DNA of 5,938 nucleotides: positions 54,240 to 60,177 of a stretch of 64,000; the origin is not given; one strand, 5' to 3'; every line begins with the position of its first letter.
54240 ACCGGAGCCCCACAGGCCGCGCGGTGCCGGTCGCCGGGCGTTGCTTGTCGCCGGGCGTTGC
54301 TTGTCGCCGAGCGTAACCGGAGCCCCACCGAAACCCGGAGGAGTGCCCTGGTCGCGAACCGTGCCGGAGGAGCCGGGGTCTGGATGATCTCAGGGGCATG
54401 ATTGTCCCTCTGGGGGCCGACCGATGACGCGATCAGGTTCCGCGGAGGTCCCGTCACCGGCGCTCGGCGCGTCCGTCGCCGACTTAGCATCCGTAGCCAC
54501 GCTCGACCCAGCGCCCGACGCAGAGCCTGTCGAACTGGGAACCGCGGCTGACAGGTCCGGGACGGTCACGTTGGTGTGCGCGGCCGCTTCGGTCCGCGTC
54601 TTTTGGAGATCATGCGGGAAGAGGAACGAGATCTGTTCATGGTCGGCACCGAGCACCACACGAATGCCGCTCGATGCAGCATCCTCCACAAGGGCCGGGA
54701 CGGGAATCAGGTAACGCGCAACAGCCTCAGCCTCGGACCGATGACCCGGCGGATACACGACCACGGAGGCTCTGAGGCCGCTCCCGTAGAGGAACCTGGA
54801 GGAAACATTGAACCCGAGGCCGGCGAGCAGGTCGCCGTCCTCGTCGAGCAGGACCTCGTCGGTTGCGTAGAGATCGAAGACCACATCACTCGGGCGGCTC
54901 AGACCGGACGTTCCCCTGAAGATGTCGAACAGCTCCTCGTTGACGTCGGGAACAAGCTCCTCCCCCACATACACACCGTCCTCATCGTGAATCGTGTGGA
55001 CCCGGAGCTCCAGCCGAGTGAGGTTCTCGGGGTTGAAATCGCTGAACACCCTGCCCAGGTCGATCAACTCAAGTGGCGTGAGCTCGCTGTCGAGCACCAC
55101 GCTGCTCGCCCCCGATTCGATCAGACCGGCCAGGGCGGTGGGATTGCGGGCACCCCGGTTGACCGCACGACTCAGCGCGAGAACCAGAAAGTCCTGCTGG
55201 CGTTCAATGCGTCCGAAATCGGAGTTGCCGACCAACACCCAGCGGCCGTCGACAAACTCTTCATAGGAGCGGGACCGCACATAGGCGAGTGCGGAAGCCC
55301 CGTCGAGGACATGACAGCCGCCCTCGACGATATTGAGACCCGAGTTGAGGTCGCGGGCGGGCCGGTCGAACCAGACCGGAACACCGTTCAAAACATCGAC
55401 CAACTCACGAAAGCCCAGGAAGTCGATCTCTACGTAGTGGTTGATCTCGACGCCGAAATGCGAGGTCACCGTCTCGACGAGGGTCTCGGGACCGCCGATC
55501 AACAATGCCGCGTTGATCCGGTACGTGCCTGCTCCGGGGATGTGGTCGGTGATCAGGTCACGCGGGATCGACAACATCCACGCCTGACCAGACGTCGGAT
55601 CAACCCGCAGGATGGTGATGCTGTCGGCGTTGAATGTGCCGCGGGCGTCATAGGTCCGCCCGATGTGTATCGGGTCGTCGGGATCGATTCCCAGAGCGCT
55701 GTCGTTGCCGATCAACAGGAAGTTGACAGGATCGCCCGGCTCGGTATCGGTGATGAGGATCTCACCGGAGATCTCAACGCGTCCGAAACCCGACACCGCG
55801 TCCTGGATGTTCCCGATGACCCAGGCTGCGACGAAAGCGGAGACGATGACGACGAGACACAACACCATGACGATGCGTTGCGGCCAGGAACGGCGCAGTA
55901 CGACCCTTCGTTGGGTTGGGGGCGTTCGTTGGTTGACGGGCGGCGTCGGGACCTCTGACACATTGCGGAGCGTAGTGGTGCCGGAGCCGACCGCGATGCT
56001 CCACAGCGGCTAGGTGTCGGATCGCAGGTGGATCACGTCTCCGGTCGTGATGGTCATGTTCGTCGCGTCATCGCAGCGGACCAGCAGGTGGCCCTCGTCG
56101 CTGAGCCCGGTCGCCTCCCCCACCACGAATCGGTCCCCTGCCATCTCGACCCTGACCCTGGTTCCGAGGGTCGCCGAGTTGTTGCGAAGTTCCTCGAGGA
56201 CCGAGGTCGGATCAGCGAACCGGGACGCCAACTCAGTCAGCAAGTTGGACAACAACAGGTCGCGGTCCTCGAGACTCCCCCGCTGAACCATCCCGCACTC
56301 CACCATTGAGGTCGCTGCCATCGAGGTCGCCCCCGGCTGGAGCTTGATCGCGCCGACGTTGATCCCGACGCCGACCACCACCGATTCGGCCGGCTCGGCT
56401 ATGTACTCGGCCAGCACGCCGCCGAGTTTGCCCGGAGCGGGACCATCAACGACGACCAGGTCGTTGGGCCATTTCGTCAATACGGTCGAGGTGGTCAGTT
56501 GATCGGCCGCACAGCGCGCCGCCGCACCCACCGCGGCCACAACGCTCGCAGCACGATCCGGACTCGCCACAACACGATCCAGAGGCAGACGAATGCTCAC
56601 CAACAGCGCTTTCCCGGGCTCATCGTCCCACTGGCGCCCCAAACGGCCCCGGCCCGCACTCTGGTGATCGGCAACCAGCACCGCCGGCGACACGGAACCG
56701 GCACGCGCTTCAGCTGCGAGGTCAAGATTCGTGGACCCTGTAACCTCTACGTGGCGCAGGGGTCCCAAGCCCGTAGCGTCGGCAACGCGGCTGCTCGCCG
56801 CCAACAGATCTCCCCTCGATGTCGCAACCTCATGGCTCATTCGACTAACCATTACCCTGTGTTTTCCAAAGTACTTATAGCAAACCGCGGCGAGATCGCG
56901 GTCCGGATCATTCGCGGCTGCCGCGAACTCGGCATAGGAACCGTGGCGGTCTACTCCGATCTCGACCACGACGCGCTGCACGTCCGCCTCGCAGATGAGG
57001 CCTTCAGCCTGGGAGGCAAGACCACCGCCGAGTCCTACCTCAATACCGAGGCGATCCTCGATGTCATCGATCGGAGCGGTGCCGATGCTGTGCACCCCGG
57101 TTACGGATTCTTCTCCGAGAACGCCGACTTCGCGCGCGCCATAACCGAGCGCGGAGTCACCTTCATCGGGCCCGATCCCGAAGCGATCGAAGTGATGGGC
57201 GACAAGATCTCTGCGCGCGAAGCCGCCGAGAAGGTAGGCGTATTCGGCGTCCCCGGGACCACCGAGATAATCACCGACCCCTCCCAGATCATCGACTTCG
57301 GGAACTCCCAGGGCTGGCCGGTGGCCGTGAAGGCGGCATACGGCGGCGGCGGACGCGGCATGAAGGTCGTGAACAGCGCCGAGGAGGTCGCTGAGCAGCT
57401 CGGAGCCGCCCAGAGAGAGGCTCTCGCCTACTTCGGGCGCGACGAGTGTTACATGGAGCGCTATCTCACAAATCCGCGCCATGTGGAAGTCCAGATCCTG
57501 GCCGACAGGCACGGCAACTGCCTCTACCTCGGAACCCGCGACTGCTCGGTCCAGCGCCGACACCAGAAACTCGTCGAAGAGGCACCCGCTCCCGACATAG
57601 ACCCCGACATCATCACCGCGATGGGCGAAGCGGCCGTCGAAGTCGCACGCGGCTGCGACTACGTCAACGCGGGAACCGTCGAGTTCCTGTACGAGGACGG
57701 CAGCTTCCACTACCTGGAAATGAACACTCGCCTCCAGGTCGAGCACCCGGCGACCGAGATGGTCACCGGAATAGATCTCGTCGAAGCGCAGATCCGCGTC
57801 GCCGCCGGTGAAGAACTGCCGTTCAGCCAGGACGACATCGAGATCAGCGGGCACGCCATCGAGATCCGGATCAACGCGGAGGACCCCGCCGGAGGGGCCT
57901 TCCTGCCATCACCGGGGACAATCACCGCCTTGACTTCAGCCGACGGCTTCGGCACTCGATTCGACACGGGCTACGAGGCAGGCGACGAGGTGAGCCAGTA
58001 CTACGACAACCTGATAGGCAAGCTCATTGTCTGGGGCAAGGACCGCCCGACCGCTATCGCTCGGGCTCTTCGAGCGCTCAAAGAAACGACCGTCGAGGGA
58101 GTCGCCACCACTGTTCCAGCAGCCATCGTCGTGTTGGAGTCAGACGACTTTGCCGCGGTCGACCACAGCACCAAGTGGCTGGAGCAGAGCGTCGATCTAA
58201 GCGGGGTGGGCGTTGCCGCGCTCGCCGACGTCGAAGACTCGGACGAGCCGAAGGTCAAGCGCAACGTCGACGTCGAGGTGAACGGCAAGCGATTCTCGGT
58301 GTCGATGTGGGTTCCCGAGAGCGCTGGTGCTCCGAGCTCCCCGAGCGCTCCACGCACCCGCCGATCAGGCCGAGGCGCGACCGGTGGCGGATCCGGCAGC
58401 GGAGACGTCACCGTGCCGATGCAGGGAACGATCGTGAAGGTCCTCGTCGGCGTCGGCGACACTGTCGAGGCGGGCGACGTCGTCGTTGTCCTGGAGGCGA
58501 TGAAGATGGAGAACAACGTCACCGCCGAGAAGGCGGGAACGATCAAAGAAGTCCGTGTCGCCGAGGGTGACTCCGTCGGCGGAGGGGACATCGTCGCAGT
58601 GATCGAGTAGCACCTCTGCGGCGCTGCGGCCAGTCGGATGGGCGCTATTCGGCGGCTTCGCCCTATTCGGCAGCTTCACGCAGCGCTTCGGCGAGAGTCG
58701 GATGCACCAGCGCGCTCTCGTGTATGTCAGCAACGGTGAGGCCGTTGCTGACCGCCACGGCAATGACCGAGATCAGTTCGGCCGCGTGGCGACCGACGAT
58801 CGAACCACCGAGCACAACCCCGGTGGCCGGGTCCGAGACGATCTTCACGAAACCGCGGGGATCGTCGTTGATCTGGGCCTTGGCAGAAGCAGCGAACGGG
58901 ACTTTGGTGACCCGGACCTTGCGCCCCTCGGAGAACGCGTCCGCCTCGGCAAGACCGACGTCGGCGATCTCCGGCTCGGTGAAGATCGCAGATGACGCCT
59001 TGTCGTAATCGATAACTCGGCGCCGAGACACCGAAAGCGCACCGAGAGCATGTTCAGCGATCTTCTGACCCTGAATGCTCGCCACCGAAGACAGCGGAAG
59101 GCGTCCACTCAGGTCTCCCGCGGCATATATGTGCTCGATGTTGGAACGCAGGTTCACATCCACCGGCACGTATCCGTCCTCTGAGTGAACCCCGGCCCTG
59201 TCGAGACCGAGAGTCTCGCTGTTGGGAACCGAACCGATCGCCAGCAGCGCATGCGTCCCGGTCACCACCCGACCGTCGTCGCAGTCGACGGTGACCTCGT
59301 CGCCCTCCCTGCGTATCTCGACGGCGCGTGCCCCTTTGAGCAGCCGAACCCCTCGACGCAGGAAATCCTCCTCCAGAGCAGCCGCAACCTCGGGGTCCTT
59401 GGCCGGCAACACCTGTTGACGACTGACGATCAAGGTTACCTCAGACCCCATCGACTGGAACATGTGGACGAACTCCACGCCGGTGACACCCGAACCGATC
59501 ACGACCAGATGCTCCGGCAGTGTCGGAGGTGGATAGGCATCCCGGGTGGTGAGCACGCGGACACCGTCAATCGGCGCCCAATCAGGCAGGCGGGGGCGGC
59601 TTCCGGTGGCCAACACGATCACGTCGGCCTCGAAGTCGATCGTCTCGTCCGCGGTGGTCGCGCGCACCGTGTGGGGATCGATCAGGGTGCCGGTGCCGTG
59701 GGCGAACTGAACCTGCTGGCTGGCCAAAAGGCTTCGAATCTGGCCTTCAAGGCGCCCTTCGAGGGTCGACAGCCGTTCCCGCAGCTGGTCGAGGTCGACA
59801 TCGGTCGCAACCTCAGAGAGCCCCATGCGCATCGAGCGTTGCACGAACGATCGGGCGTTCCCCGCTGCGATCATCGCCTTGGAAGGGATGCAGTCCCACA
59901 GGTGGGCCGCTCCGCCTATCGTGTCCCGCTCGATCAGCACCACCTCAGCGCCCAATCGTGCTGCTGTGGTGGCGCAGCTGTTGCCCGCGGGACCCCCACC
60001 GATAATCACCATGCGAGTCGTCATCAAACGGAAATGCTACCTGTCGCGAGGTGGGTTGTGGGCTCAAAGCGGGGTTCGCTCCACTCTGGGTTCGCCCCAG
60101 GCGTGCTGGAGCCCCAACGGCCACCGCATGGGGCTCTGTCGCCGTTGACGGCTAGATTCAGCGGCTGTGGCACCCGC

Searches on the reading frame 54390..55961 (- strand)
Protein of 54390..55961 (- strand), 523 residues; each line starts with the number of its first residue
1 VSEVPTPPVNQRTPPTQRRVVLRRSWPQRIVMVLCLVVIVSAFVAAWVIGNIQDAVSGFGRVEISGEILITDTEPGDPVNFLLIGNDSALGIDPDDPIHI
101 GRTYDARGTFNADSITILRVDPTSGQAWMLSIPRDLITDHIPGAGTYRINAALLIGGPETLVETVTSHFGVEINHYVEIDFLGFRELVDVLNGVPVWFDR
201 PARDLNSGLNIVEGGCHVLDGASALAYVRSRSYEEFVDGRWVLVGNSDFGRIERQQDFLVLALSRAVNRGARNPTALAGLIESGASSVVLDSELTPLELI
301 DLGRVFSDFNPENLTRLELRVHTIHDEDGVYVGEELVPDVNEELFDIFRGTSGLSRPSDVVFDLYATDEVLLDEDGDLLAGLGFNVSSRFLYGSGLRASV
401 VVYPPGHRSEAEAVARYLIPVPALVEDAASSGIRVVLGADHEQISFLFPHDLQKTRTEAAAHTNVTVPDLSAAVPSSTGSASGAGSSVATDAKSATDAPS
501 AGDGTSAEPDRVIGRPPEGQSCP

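Call 8: search_protein_families(library=pfam, proteins=[window:54390-55961:-], max_evalue=0.001)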
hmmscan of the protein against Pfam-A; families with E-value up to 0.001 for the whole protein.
window:54390-55961:- (523 aa): 2 families
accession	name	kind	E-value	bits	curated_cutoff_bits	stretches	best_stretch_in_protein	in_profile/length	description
PF03816.19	LytR_cpsA_psr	-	1.2e-30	107.1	24.6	1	111-264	1-146/150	LytR_cpsA_psr family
PF13399.11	LytR_C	-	0.00036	21.8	22.2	1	377-440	21-85/86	LytR cell envelope-related transcriptional attenuator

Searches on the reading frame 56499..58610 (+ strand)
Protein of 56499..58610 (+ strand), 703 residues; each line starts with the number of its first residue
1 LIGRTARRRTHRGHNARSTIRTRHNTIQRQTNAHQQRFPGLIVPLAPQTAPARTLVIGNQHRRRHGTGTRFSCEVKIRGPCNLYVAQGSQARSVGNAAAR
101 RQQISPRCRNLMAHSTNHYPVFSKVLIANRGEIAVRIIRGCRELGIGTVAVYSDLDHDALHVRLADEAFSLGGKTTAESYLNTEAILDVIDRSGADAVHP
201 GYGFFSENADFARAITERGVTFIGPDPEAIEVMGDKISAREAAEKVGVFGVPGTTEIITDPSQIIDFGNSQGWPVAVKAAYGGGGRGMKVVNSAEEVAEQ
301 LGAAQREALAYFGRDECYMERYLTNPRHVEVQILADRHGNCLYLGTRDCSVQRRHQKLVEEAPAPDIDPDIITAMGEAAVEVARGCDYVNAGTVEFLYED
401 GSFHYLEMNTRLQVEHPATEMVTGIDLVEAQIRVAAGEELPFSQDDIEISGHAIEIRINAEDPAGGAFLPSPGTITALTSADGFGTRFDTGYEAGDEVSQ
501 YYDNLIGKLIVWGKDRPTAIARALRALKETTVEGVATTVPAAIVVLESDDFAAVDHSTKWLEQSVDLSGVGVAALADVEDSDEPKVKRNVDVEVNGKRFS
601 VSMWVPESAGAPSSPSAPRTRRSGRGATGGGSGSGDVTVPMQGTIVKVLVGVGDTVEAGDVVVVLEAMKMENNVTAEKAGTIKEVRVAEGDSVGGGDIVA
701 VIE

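Call 8: search_protein_families(library=pfam, proteins=[window:56499-58610:+], max_evalue=0.001)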
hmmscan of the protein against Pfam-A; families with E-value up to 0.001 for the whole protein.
window:56499-58610:+ (703 aa): 6 families
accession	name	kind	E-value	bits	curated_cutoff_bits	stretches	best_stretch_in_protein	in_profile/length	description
PF02786.22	CPSase_L_D2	-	1.2e-70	237.8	19.8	1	235-441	1-209/211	Carbamoyl-phosphate synthase L chain, ATP binding domain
PF00289.28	Biotin_carb_N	-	3.1e-46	156.8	25.5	1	122-230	2-110/110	Biotin carboxylase, N-terminal domain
PF02785.25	Biotin_carb_C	-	4.5e-33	114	32.4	1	455-563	1-108/108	Biotin carboxylase C-terminal domain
PF00364.28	Biotin_lipoyl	-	2.8e-19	69.2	22.1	1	636-702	2-73/73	Biotin-requiring enzyme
PF02222.28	ATP-grasp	-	4.5e-05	23.6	27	1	257-411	15-162/179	ATP-grasp domain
PF13533.13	Biotin_lipoyl_2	-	0.00067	19.9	29.8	0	674-703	3-32/32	Biotin-lipoyl like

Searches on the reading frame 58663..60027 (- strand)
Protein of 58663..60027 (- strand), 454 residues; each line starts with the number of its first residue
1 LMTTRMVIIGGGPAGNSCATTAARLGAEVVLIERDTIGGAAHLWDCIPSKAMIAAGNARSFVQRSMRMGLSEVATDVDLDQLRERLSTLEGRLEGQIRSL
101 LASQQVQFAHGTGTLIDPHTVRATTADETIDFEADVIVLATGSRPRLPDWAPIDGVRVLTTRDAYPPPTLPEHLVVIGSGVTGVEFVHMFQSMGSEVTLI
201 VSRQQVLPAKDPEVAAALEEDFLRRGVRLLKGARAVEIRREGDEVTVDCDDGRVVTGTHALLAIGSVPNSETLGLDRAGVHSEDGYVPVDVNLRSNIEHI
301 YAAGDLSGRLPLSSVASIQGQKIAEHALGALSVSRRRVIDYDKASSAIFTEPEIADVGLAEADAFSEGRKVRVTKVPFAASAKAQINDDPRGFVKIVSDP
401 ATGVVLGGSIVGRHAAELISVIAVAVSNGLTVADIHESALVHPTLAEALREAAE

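Call 8: search_protein_families(library=pfam, proteins=[window:58663-60027:-], max_evalue=0.001)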
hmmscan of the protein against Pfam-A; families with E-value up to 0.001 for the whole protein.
window:58663-60027:- (454 aa): 16 families
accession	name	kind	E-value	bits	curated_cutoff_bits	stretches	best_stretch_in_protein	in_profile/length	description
PF07992.20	Pyr_redox_2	-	6.7e-62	210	26.1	1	5-320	2-291/291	Pyridine nucleotide-disulphide oxidoreductase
PF02852.28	Pyr_redox_dim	-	1.5e-31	109.3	25.3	1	346-453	3-110/110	Pyridine nucleotide-disulphide oxidoreductase, dimerisation domain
PF00070.33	Pyr_redox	-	1.6e-22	80.3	22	2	173-247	1-77/82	Pyridine nucleotide-disulphide oxidoreductase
PF13738.12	Pyr_redox_3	-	3.2e-15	56.6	30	2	131-304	122-305/305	Pyridine nucleotide-disulphide oxidoreductase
PF01134.28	GIDA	-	2.8e-10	40.3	22.1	1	6-143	2-150/391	Glucose inhibited division protein A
PF12831.13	FAD_oxidored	-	7.3e-10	39.1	27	1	7-142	3-145/416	FAD dependent oxidoreductase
PF01266.30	DAO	-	1.9e-09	38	27.9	1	6-41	2-39/353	FAD dependent oxidoreductase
PF03486.20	HI0933_like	-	1.7e-07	31.4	50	1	5-35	2-32/244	HI0933-like protein Rossmann domain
PF05834.18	Lycopene_cycl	-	3.8e-07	29.9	23.4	0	6-142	2-140/380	Lycopene cyclase protein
PF13450.12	NAD_binding_8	-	7.8e-07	29.7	21.9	1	8-42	1-36/68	NAD(P)-binding Rossmann-like domain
PF01262.27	AlaDh_PNT_C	-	1.1e-06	28.6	23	0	4-35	29-60/214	Alanine dehydrogenase/PNT, C-terminal domain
PF13434.12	Lys_Orn_oxgnase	-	4.2e-05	23.3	21.3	1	120-213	133-232/339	L-lysine 6-monooxygenase/L-ornithine 5-monooxygenase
PF13478.12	XdhC_C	-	0.00014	22.8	29.7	0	6-36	1-31/125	XdhC Rossmann domain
PF01946.23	Thi4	-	0.0002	21.1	26.2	0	3-62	17-77/235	Thi4 family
PF00890.30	FAD_binding_2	-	0.00028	20.6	20.4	1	6-41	2-38/414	FAD binding domain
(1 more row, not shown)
